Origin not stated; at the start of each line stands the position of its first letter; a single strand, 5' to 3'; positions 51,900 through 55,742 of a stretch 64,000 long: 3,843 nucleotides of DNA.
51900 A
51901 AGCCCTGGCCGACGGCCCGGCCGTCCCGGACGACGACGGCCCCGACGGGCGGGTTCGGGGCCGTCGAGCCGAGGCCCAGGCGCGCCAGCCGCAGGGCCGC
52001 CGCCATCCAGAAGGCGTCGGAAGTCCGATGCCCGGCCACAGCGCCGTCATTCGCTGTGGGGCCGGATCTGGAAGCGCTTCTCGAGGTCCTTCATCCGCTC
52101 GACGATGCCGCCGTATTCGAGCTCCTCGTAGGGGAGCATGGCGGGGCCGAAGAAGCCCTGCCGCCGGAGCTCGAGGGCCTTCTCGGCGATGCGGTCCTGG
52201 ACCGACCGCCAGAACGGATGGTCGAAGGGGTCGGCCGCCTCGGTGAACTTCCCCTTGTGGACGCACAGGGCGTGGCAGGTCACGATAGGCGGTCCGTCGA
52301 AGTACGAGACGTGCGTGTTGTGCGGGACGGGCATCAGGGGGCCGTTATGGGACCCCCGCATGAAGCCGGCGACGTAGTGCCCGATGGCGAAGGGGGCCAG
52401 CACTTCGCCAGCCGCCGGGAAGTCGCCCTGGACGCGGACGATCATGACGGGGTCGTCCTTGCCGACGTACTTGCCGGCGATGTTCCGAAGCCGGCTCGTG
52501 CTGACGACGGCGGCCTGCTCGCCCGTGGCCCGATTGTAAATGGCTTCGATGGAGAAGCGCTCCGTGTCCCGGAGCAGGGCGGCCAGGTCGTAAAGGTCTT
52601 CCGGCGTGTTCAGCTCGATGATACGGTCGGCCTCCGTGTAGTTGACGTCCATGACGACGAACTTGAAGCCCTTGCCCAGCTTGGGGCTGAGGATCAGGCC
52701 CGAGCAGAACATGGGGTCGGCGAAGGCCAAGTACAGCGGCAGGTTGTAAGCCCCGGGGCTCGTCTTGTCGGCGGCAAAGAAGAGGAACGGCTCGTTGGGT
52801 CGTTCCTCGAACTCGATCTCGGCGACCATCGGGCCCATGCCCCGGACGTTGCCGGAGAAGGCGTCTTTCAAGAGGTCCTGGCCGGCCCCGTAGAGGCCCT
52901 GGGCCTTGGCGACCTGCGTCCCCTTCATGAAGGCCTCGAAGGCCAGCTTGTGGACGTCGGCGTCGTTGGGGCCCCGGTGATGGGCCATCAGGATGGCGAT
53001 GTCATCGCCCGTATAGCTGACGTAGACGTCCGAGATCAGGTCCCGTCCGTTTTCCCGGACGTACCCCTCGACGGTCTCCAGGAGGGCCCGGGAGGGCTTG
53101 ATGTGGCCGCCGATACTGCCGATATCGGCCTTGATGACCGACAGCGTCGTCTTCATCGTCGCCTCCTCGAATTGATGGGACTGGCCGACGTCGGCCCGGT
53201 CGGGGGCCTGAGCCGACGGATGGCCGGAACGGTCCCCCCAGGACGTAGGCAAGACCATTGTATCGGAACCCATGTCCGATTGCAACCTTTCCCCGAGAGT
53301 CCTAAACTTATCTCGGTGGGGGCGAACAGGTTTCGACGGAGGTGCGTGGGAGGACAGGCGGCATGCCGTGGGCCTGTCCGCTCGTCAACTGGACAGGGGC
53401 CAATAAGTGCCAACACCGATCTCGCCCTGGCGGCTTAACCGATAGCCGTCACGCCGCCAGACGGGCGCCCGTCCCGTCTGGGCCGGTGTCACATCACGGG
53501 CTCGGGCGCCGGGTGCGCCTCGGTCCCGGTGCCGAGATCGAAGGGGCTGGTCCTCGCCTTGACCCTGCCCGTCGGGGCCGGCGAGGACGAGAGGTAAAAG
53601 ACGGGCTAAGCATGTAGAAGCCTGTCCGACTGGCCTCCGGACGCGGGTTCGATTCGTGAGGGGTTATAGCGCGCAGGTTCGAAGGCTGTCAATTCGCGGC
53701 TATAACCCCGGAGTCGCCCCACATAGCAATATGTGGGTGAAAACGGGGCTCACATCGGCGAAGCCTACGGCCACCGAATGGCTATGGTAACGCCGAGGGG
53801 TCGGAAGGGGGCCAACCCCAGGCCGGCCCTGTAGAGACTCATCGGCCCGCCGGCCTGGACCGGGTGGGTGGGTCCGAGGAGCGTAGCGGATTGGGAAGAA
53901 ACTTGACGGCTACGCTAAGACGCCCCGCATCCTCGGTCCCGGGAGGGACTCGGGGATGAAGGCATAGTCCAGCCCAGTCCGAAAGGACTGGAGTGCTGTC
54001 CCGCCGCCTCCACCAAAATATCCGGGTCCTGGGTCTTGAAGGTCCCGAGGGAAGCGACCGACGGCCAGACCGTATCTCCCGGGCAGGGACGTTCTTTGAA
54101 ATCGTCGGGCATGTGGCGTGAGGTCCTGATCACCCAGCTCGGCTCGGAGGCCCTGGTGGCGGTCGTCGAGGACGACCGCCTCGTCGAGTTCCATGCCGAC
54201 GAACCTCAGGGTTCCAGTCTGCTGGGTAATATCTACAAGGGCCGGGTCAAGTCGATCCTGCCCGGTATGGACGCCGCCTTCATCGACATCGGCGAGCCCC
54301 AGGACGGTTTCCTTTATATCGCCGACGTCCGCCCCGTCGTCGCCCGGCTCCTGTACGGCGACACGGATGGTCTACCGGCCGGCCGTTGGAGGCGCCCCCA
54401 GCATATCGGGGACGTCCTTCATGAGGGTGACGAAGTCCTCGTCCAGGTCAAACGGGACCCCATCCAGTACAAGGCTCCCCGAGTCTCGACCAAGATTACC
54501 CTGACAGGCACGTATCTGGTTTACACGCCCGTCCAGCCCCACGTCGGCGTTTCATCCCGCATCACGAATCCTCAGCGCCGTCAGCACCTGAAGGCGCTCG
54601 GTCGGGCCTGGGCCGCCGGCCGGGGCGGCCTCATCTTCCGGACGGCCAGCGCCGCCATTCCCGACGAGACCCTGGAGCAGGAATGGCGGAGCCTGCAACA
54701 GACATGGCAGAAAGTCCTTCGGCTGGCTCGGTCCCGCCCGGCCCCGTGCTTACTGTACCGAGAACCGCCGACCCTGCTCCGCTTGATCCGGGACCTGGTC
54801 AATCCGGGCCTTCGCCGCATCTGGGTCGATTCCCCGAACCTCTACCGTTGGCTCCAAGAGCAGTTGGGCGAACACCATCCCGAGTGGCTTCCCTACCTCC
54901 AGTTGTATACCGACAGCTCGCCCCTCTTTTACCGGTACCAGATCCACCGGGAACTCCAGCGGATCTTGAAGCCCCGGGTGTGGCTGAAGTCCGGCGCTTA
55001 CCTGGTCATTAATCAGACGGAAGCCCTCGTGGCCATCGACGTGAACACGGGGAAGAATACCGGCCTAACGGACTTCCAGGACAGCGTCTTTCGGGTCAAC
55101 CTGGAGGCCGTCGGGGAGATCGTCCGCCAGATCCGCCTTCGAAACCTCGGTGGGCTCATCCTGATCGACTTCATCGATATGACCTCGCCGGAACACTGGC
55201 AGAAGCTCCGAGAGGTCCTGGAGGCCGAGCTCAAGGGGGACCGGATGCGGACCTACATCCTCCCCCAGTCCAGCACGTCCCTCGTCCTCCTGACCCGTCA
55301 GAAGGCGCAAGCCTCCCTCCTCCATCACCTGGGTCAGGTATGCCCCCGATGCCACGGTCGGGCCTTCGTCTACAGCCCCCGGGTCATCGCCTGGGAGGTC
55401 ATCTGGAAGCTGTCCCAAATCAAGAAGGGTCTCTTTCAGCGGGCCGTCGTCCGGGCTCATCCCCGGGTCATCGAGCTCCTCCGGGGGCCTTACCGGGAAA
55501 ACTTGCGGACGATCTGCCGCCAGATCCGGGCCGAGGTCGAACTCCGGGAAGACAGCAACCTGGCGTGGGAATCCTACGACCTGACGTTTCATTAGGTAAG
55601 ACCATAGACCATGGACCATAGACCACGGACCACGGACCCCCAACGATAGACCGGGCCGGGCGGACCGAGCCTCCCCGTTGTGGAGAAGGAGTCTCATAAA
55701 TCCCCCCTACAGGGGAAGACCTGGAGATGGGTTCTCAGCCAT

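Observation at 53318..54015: tmRNA gene split by a ~347-nt intervening sequence in its T-loop (group-I-intron-like)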

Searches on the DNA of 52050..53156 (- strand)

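Call 23: search_rna_families(sources=[L001, L003, L004, L005], threshold=gathering)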
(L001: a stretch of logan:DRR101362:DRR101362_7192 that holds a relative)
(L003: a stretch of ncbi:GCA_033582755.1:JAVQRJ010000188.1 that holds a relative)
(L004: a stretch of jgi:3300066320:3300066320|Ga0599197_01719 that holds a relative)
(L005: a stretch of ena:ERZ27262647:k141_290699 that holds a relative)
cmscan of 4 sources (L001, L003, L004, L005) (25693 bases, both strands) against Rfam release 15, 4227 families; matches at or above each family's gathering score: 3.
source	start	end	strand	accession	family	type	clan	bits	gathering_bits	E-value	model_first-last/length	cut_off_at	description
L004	3583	3935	+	RF00023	tmRNA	Gene;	CL00001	176.6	47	1.2e-70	1-374/374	no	transfer-messenger RNA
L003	1052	1404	+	RF00023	tmRNA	Gene;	CL00001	167.6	47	8e-67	1-374/374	no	transfer-messenger RNA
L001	2163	2493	-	RF00023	tmRNA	Gene;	CL00001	125.5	47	4.8e-49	1-374/374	no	transfer-messenger RNA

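Call 46: search_with_rna_model(model_id=R1, sources=[L126, L127, L001, L003, L004, L005], max_evalue=0.01)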
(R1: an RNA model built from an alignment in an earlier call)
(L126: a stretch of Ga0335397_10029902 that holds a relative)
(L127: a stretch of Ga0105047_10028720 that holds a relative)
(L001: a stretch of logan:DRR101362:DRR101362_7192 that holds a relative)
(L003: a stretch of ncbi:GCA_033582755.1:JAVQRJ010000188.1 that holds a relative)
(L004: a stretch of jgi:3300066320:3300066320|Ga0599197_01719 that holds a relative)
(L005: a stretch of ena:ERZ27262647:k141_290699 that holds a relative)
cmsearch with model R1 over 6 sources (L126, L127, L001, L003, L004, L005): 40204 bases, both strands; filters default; matches with E-value up to 0.01: 1.
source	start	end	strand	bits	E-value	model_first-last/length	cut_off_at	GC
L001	1821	2122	-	219.3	6.9e-80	1-289/289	no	0.65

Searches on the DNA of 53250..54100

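Call 4: search_rna_families(source=window, start=53250, end=54100, threshold=evalue, max_evalue=10, show_alignments=5)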
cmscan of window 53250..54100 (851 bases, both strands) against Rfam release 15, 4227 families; matches with E-value up to 10: 5.
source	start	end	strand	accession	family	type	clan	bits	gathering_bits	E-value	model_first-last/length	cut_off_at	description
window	53326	53656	+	RF00023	tmRNA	Gene;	CL00001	125.5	47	1.6e-50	1-374/374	no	transfer-messenger RNA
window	53250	53438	+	RF04321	tmRNA_permuted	Gene;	-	31.4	47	0.00019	62-213/213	5'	permuted transfer-messenger RNA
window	53490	53532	+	RF03298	mir-4488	Gene; miRNA;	-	19.2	71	6.4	1-62/62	no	mir-4488 microRNA precursor family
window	53960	53992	-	RF01687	Acido-Lenti-1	Gene; sRNA;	-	15.7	37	0.72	1-46/46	no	Acido-Lenti-1 RNA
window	54031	54070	+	RF01768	flavi_FSE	Cis-reg; frameshift_element;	-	13.9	43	2.3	1-62/62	no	ribosomal frameshift site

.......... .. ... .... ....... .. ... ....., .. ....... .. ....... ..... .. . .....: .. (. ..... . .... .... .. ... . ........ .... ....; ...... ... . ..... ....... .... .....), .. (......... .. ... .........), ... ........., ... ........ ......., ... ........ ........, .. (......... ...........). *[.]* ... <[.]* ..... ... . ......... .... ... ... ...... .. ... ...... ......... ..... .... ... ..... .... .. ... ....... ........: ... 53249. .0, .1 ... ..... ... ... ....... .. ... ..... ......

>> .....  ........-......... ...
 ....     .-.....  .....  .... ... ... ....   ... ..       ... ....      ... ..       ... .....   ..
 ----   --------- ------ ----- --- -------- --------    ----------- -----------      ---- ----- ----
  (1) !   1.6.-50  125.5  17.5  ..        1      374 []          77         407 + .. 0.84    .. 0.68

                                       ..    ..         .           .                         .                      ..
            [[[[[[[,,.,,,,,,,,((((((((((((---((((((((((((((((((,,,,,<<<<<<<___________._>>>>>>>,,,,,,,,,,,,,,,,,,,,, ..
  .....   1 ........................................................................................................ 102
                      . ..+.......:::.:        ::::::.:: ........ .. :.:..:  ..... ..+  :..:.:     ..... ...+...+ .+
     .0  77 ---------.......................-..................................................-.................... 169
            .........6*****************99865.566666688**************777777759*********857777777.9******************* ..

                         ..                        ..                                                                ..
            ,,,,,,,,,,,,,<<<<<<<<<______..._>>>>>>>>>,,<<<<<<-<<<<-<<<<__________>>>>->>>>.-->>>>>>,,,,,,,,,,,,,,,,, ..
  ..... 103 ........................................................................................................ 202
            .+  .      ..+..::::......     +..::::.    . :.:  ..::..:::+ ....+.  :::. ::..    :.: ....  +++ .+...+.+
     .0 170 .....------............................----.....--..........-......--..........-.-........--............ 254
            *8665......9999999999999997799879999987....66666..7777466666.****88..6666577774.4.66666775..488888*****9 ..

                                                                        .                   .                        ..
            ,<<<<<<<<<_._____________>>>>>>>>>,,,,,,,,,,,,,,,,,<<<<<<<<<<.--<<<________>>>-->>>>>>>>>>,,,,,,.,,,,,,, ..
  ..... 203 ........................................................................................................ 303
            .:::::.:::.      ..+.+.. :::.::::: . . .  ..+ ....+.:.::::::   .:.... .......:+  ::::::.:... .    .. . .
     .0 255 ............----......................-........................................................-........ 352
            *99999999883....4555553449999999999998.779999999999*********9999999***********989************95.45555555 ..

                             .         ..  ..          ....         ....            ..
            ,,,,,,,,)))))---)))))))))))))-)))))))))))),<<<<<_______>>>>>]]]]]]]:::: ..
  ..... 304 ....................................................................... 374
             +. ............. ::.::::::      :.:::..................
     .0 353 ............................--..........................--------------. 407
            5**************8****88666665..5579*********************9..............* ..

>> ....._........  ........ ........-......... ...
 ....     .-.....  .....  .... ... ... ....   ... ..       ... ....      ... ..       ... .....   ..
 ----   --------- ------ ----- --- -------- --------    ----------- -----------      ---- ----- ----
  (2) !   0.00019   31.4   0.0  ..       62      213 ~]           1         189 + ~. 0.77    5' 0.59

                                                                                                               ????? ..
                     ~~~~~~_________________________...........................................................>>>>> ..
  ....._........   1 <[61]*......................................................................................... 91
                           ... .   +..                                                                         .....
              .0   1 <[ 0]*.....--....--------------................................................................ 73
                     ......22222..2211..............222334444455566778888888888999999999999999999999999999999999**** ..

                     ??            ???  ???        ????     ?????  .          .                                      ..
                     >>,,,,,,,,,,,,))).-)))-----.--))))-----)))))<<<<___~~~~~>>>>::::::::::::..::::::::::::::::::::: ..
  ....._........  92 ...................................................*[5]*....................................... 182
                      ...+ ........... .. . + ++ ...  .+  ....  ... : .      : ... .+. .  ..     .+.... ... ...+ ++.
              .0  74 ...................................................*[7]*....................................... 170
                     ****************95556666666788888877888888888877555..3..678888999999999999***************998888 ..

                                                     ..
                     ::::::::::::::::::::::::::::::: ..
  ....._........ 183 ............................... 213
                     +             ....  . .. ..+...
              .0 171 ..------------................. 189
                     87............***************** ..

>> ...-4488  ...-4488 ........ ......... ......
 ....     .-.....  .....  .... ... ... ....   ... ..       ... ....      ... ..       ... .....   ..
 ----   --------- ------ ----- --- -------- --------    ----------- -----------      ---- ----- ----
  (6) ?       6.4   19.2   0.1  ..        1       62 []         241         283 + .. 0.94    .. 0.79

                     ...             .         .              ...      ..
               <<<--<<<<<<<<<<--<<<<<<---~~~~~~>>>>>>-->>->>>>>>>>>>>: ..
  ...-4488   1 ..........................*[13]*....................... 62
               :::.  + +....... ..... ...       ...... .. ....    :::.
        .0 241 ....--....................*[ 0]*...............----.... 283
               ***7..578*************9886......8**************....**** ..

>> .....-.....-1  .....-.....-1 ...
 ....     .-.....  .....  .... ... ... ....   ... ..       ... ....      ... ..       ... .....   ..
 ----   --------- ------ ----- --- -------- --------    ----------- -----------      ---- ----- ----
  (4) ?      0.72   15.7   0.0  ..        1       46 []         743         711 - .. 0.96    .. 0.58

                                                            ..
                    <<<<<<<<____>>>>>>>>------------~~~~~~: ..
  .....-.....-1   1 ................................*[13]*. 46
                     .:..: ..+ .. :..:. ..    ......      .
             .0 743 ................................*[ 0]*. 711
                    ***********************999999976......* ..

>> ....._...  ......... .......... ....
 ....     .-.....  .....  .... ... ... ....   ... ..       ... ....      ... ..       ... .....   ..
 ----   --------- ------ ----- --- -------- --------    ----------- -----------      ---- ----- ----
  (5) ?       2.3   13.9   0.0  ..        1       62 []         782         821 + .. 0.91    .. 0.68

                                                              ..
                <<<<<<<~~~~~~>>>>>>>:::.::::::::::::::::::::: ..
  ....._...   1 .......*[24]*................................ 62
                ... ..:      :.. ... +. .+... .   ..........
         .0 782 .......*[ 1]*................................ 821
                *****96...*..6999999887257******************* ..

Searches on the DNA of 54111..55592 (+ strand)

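Call 55: search_with_rna_model(model_id=R1, sources=[L128, L129, L130, L131, L132, L133, L134, L135, L136, L137, L138], max_evalue=1)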
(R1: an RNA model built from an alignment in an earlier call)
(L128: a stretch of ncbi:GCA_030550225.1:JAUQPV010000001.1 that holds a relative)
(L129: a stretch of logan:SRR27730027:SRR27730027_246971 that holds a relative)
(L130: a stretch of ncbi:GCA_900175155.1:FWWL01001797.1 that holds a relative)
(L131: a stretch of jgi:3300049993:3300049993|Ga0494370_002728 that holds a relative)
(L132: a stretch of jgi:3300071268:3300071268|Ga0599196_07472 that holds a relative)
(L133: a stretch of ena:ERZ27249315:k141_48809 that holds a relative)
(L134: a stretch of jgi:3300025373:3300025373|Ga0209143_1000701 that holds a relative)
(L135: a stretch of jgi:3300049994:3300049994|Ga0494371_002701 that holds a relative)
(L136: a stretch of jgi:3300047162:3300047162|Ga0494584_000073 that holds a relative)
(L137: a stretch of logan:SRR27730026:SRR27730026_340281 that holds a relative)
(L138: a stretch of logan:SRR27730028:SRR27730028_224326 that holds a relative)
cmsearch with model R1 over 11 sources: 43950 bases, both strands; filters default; matches with E-value up to 1: 0.
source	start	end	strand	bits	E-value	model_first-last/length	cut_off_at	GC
